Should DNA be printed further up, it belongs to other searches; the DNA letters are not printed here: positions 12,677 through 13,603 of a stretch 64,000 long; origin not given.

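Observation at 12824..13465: pckA reads through its normal end into a 209-codon domain of unknown function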

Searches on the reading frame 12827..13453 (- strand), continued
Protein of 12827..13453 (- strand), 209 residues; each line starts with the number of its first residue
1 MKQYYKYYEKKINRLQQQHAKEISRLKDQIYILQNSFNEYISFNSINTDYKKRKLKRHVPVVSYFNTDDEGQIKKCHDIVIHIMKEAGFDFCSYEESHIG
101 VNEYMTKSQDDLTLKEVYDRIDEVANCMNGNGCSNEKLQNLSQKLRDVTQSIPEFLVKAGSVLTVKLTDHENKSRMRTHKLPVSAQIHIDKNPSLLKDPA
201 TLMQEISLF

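Call 60: find_encoding_contigs(protein=P0010, flank=6000, max_places=2)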
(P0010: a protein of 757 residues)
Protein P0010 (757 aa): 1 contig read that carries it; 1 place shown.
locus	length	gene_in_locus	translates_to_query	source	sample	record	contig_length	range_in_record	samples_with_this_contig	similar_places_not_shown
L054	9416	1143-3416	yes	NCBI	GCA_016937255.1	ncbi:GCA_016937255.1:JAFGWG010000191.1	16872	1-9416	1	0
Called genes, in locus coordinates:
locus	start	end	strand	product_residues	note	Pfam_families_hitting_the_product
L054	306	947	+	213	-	-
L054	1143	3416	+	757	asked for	PF01293:PEPCK_ATP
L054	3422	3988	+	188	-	-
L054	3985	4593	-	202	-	-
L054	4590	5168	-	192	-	PF04542:Sigma70_r2, PF04545:Sigma70_r4, PF08281:Sigma70_r4_2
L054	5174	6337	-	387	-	PF28495:TMEM260_2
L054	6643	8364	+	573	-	PF26696:PTL_trimer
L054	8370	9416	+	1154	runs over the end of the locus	PF13585:CHU_C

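Call 63: search_protein_families(library=pfam, alignment_id=A4, max_evalue=0.0001)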
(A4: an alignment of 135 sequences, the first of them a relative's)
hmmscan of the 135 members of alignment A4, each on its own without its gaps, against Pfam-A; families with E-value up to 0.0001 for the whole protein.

A. member 1, P0017 (340 aa): 0 families

B. families by the number of members that match (of 135 scanned): 18 families
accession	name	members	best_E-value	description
PF00931.28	NB-ARC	2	2.4e-10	NB-ARC domain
PF13519.12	VWA_2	2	1.7e-09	von Willebrand factor type A domain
PF13173.12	AAA_14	2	1.1e-07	AAA domain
PF25199.1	nSTAND_NTPase5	2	1.6e-06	Novel STAND NTPase 5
PF02461.21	AMO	1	4.8e-48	Ammonia monooxygenase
PF13189.12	Cytidylate_kin2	1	1.8e-25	Cytidylate kinase-like family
PF10137.14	CAP12-PCTIR_TIR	1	2.1e-18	CAP12/Pycsar effector protein, TIR domain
PF00076.28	RRM_1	1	6.5e-17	RNA recognition motif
PF00011.27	HSP20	1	3.8e-15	Hsp20/alpha crystallin family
PF00468.22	Ribosomal_L34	1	1.4e-11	Ribosomal protein L34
PF01637.24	ATPase_2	1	4.1e-08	ATPase domain predominantly from Archaea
PF00092.34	VWA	1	5.2e-07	von Willebrand factor type A domain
PF16842.11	RRM_occluded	1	1.1e-06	Occluded RNA-recognition motif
PF13893.12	RRM_5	1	2.6e-06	RNA recognition motif. (a.k.a. RRM, RBD, or RNP domain)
PF16320.10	Ribosomal_L12_N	1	2.9e-06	Ribosomal protein L7/L12 dimerisation domain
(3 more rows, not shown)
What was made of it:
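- Immune-type partners are a small minority of the 135 relatives (call 63).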

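Call 64: search_protein_families(library=pfam, proteins=[P0030, P0055, P0124, P0128, P0132, P0141, P0150, P0122, P0096, P0046], max_evalue=0.0001)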
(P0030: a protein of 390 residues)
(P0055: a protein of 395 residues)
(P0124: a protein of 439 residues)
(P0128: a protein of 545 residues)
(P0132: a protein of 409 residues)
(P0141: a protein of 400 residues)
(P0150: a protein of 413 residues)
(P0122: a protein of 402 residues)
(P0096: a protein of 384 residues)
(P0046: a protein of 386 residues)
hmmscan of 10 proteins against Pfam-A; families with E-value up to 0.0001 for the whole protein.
P0030 (390 aa): 0 families

P0055 (395 aa): 5 families
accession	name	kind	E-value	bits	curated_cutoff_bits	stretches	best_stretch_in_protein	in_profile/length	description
PF00931.28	NB-ARC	-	2.4e-10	40.5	23.5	1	30-206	16-211/248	NB-ARC domain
PF01637.24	ATPase_2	-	4.1e-08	33.7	33.2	1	15-95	1-79/225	ATPase domain predominantly from Archaea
PF13191.12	AAA_16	-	4.8e-06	27.6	32.6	1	15-73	2-63/167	AAA ATPase domain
PF25199.1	nSTAND_NTPase5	-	8.4e-05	22.9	34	0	26-142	30-139/145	Novel STAND NTPase 5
PF13173.12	AAA_14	-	9e-05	22.9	27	0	32-133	2-95/129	AAA domain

P0124 (439 aa): 2 families
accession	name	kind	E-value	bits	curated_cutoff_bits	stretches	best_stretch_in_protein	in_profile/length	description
PF13519.12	VWA_2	-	1.7e-09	38.7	27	1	19-108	15-106/107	von Willebrand factor type A domain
PF00092.34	VWA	-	5.2e-07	30.5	23.8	1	24-164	16-169/174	von Willebrand factor type A domain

P0128 (545 aa): 0 families

P0132 (409 aa): 0 families

P0141 (400 aa): 0 families

P0150 (413 aa): 1 family
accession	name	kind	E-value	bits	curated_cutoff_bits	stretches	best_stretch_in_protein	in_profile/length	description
PF02461.21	AMO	-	4.8e-48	164.6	27.5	1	2-155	86-233/238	Ammonia monooxygenase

P0122 (402 aa): 0 families

P0096 (384 aa): 0 families

P0046 (386 aa): 0 families

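Call 71: list_cluster_members(proteins=[P0150, P0149, P0055, P0124, P0020, P0021, P0024, P0025, P0026, P0028])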
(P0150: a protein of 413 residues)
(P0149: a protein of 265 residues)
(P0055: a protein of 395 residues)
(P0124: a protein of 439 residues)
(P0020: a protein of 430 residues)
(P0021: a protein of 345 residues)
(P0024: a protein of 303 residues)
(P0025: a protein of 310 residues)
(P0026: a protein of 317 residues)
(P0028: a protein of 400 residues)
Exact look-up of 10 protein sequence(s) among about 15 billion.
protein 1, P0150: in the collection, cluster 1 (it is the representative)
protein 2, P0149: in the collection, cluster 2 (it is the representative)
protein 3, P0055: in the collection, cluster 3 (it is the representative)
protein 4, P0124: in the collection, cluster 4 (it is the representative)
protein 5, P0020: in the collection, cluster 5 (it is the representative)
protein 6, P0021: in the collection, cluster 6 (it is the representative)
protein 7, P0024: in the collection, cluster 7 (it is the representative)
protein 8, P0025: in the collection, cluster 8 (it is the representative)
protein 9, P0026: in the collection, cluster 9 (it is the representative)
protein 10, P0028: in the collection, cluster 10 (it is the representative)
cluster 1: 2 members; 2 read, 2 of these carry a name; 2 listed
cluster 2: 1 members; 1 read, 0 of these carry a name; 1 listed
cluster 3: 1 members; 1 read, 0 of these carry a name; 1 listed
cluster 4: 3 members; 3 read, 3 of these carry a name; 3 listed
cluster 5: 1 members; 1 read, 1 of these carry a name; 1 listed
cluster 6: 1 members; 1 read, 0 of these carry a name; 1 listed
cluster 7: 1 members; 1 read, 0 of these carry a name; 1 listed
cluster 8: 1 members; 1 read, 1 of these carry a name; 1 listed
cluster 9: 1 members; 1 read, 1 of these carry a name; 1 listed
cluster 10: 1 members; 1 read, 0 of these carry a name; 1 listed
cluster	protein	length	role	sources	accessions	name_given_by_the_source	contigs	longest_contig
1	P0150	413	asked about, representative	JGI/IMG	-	hypothetical protein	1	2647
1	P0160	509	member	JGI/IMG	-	methane/ammonia monooxygenase subunit A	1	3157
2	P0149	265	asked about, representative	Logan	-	-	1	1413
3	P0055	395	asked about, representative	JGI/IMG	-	-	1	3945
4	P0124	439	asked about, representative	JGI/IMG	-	hypothetical protein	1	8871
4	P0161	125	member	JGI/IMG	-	hypothetical protein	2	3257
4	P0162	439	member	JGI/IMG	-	hypothetical protein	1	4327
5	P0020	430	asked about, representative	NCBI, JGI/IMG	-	DNA-directed RNA polymerase specialized sigma subunit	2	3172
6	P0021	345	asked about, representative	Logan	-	-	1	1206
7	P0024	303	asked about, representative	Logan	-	-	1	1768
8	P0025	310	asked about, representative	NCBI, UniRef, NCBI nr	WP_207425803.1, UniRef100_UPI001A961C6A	hypothetical protein [Pedobacter sp. SYSU D00535] | hypothetical protein n=1 Tax=Pedobacter sp. SYSU D00535 TaxID=2810308 RepID=UPI001A961C6A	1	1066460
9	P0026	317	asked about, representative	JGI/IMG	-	hypothetical protein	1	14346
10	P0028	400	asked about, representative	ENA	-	-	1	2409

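Call 82: search_dna_similar(query=P0017, collection=plasmids, mode=protein, max_evalue=0.001, max_rows=15)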
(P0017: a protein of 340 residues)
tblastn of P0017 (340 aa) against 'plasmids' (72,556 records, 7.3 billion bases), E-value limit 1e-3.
Records with a match: 2; places in all: 2; records where one place covers at least 80% of the query: 0.
Best place of each record, by identity: <60% 2.
By first word of the organism name: Nonomuraea 1; Acaryochloris 1.
By predicted mobility (MOB-suite, as given by PLSDB): non-mobilizable 1; conjugative 1.
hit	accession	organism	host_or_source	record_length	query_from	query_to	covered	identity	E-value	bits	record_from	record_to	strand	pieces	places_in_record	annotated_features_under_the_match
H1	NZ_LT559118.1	Nonomuraea gerenzanensis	-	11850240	165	321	46%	34.8%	2e-20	100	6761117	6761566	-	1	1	none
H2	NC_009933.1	Acaryochloris marina MBIC11017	-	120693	163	324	48%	23.2%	3e-4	50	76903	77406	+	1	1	pentapeptide repeat-containing protein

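Call 83: search_dna_similar(query=P0017, collection=phages, mode=protein, max_evalue=0.001, max_rows=15)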
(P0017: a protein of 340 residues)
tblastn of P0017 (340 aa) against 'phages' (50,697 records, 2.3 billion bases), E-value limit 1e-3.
No match.

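Call 84: get_annotated_region(hit=H1, flank=6000)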
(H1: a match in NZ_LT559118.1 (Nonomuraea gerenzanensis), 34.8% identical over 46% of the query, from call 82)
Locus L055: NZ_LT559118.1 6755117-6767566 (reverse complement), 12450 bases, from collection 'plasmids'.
description: Nonomuraea gerenzanensis isolate nono1 plasmid I, complete sequence
organism: Nonomuraea gerenzanensis (NCBI taxid 93944)
taxonomy: Bacteria; Actinomycetota; Actinomycetes; Streptosporangiales; Streptosporangiaceae; Nonomuraea; Nonomuraea gerenzanensis
host: -; source: -; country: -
typing (MOB-suite, as given by PLSDB): non-mobilizable
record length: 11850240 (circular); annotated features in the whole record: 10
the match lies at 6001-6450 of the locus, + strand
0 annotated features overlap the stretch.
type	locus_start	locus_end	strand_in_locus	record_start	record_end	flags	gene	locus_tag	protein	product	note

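Call 85: get_annotated_region(hit=H2, flank=6000)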
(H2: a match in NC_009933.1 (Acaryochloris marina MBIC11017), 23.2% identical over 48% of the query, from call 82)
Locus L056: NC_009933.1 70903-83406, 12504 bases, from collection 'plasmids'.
description: Acaryochloris marina MBIC11017 plasmid pREB8, complete sequence
organism: Acaryochloris marina MBIC11017 (NCBI taxid 329726)
taxonomy: Bacteria; Cyanobacteriota; Cyanophyceae; Acaryochloridales; Acaryochloridaceae; Acaryochloris; Acaryochloris marina; Acaryochloris marina MBIC11017
host: -; source: -; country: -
typing (MOB-suite, as given by PLSDB): conjugative; relaxase MOBF; mating-pair formation MPF_T
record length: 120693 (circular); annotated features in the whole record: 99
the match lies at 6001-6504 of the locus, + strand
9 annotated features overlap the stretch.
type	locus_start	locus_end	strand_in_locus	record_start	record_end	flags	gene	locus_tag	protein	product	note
CDS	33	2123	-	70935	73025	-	-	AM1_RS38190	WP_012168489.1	pentapeptide repeat-containing protein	-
CDS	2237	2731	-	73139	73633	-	-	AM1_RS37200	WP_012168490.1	hypothetical protein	-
CDS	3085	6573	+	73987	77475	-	-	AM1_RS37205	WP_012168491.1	pentapeptide repeat-containing protein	-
CDS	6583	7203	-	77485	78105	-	-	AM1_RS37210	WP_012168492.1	hypothetical protein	-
CDS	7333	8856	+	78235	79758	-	-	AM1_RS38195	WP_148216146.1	pentapeptide repeat-containing protein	-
CDS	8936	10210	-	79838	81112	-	-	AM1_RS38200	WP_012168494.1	pentapeptide repeat-containing protein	-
CDS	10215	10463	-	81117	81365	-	-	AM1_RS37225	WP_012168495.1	transposase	-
CDS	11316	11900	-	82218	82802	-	-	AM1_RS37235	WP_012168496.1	hypothetical protein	-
CDS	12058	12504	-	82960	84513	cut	-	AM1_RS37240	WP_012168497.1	pentapeptide repeat-containing protein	-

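Call 87: search_protein_families(library=pfam, proteins=[L055:5287-6537:+, L056:3085-6570:+, P0160, L055:6642-8144:+, L055:4505-5203:-, L054:3422-3985:+, L051:1495-2193:+], max_evalue=0.001)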
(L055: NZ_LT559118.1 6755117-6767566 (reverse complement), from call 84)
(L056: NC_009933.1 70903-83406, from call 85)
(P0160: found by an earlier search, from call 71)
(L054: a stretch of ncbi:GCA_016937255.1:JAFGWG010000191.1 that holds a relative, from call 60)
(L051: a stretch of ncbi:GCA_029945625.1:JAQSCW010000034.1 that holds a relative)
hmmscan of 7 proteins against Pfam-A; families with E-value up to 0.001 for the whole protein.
L055:5287-6537:+ (417 aa): 1 family
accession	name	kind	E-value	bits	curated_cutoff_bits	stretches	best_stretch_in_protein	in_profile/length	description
PF19744.4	DUF6232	-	4.3e-16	59.8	27.4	1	31-149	1-117/117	Family of unknown function (DUF6232)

L056:3085-6570:+ (1162 aa): 7 families
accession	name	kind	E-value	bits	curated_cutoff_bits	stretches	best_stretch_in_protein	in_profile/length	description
PF22735.1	NNH3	-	2.3e-50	172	27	1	48-258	1-210/213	NACHT N-terminal Helical domain 3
PF00805.28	Pentapeptide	-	5.1e-26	90.3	20.2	3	871-909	1-39/40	Pentapeptide repeats (8 copies)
PF05729.18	NACHT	-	8.3e-09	35.9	26.7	1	309-466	2-163/167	NACHT domain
PF25296.1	Decapeptide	-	4.1e-06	27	45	0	836-899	5-68/74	Decapeptide repeat region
PF13401.12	AAA_22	-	2.1e-05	25.3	27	1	305-432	3-125/130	AAA domain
PF13599.13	Pentapeptide_4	-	2.3e-05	24.8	38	1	865-930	10-73/78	Pentapeptide repeat region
PF24883.2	NPHP3_N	-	4.5e-05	24.1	24.8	0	292-331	9-46/164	Nephrocystin 3, N-terminal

P0160 (509 aa): 1 family
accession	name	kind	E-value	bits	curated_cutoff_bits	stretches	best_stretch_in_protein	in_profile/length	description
PF02461.21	AMO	-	8.9e-81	271.8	27.5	1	22-251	10-233/238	Ammonia monooxygenase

L055:6642-8144:+ (501 aa): 1 family
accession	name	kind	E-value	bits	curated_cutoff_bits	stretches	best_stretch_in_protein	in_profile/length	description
PF10127.15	RlaP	-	1.7e-41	143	23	1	260-492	9-245/249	RNA repair pathway DNA polymerase beta family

L055:4505-5203:- (233 aa): 0 families

L054:3422-3985:+ (188 aa): 0 families

L051:1495-2193:+ (233 aa): 0 families

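Call 99: search_protein_families(library=pfam, alignment_id=A4, max_evalue=0.1)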
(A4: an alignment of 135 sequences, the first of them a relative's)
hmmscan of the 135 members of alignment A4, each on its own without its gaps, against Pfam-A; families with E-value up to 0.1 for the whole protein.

A. member 1, P0017 (340 aa): 3 families
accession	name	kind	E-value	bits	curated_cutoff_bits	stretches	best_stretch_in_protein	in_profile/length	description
PF06160.17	EzrA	-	0.0046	15.8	39.6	1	66-146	348-425/557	Septation ring formation regulator, EzrA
PF14282.11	FlxA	-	0.033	14.8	26.3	1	82-138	16-73/101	FlxA-like protein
PF07544.18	Med9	-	0.062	13.8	26.9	0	74-132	9-68/80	RNA polymerase II transcription mediator complex subunit 9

B. families by the number of members that match (of 135 scanned): 172 families (the first 25 are shown)
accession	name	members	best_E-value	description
PF16331.10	TolA_bind_tri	5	0.0015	TolA binding protein trimerisation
PF15743.10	SPATA1_C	4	0.017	Spermatogenesis-associated C-terminus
PF13191.12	AAA_16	3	4.8e-06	AAA ATPase domain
PF01166.23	TSC22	3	0.0024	TSC-22/dip/bun family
PF06007.16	PhnJ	3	0.026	Phosphonate metabolism protein PhnJ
PF00931.28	NB-ARC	2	2.4e-10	NB-ARC domain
PF13519.12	VWA_2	2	1.7e-09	von Willebrand factor type A domain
PF01637.24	ATPase_2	2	4.1e-08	ATPase domain predominantly from Archaea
PF13173.12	AAA_14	2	1.1e-07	AAA domain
PF00092.34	VWA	2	5.2e-07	von Willebrand factor type A domain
PF25199.1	nSTAND_NTPase5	2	1.6e-06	Novel STAND NTPase 5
PF20720.3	nSTAND3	2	8.6e-06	Novel STAND NTPase 3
PF04513.17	Baculo_PEP_C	2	0.00014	Baculovirus polyhedron envelope protein, PEP, C terminus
PF03670.18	UPF0184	2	0.00016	Uncharacterised protein family (UPF0184)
PF09637.15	Med18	2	0.0025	Med18 protein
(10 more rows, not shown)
